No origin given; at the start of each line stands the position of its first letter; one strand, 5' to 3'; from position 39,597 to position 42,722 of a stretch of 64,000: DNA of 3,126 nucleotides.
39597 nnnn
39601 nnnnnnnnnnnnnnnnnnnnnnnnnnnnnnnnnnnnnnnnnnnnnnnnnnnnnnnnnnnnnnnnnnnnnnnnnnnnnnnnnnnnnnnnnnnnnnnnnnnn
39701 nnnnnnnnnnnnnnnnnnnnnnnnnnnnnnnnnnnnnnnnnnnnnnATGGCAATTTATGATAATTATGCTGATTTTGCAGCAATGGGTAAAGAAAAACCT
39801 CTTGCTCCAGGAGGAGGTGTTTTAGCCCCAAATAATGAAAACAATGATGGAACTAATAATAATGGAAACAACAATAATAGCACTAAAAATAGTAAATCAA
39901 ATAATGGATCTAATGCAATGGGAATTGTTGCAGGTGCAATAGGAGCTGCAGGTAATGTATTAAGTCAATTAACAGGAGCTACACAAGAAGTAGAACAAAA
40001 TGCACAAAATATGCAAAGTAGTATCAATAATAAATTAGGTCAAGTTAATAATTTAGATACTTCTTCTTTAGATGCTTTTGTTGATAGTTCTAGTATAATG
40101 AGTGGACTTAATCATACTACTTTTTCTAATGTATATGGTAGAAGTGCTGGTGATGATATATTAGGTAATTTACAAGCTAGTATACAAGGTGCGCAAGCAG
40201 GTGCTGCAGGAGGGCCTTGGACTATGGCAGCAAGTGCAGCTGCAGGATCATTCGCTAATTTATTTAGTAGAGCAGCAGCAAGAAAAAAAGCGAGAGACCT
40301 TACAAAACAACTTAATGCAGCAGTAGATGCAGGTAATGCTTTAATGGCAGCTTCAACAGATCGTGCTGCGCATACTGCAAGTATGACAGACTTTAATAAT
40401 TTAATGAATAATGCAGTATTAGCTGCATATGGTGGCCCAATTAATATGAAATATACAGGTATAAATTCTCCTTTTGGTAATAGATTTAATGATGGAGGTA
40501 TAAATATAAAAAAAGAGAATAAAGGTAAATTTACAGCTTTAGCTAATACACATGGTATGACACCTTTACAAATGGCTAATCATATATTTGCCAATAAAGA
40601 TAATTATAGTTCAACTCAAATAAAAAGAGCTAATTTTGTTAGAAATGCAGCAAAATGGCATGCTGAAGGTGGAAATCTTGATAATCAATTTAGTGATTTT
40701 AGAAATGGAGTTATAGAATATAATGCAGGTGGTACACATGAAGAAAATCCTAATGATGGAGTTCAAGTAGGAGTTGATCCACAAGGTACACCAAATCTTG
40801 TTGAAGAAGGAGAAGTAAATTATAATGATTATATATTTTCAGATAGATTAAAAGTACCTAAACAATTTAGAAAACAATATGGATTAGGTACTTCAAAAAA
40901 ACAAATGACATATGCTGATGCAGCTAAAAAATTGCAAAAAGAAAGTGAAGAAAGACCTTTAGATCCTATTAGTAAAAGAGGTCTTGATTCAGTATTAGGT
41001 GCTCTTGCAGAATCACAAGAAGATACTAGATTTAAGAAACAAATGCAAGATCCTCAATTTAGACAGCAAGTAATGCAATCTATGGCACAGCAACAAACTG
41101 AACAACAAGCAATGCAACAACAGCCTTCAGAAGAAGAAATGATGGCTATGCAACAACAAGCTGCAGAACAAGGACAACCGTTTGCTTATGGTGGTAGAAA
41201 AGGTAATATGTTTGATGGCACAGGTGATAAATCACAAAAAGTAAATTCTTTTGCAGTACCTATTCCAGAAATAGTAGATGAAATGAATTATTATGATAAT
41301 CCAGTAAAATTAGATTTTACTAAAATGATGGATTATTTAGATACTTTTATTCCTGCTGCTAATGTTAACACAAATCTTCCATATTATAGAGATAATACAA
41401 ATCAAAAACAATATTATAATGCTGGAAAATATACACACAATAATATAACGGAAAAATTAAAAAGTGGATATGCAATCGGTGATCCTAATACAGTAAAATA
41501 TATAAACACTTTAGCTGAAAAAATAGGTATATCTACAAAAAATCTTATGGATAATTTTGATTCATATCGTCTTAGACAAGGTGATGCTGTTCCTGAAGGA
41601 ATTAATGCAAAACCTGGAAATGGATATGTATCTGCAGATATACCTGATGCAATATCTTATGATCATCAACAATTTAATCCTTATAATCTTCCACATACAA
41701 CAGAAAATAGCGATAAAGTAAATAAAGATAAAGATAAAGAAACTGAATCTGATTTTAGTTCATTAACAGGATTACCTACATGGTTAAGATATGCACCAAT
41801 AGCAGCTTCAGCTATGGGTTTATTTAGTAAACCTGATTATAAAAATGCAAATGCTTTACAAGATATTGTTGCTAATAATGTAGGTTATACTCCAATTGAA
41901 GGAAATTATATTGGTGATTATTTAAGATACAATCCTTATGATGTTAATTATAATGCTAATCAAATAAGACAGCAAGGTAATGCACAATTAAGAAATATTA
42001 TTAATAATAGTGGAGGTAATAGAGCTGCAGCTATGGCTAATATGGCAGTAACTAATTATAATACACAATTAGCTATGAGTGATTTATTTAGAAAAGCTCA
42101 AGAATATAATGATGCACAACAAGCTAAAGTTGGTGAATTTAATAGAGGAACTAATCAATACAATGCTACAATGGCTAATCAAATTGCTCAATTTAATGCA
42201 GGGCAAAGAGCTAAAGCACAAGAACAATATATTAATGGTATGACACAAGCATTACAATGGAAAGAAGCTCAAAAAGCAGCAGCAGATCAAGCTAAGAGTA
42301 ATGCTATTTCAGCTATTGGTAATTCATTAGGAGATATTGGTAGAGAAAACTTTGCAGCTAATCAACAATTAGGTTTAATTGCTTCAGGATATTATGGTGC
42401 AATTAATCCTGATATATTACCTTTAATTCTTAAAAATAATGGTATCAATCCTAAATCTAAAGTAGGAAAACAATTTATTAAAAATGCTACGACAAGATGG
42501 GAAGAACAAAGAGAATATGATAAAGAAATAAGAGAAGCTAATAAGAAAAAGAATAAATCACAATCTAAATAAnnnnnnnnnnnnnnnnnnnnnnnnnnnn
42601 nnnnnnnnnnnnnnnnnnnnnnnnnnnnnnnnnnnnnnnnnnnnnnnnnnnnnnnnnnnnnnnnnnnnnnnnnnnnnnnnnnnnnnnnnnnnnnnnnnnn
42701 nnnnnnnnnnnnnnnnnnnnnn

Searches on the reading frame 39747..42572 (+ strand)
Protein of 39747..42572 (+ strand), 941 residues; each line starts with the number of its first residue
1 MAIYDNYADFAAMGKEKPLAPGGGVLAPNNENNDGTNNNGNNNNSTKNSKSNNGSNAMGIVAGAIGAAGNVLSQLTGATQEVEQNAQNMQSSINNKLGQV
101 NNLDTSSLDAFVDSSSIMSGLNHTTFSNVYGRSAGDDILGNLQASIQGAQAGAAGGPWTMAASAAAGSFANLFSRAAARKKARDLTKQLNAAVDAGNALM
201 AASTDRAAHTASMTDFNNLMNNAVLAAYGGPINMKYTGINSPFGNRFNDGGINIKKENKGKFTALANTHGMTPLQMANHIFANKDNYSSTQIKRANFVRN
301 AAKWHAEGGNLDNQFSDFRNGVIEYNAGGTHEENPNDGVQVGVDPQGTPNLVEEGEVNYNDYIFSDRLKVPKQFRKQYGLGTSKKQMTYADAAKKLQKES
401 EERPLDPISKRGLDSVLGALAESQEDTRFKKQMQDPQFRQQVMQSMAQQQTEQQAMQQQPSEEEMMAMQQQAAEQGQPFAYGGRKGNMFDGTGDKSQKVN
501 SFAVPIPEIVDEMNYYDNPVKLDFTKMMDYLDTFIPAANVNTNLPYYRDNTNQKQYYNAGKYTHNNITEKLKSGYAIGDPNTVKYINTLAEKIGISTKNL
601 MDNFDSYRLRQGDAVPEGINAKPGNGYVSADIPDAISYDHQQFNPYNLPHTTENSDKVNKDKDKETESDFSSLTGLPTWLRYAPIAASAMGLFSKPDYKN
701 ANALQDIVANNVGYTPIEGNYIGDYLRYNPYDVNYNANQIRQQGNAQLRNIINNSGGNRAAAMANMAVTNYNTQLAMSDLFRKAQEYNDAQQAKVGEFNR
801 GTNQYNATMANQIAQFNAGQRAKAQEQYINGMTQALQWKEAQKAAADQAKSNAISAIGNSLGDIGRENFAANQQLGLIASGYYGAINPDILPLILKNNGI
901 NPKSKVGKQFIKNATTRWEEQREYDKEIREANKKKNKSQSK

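Call 61: search_protein_families(library=pfam, proteins=[window:39747-42572:+], max_evalue=0.01)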
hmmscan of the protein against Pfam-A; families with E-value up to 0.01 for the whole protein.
window:39747-42572:+ (941 aa): 1 family
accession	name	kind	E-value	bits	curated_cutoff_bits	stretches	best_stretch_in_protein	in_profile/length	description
PF25725.1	crAss_CARG1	-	1.9e-50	170.9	27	1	305-434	1-126/133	Crassvirus cargo protein 1 domain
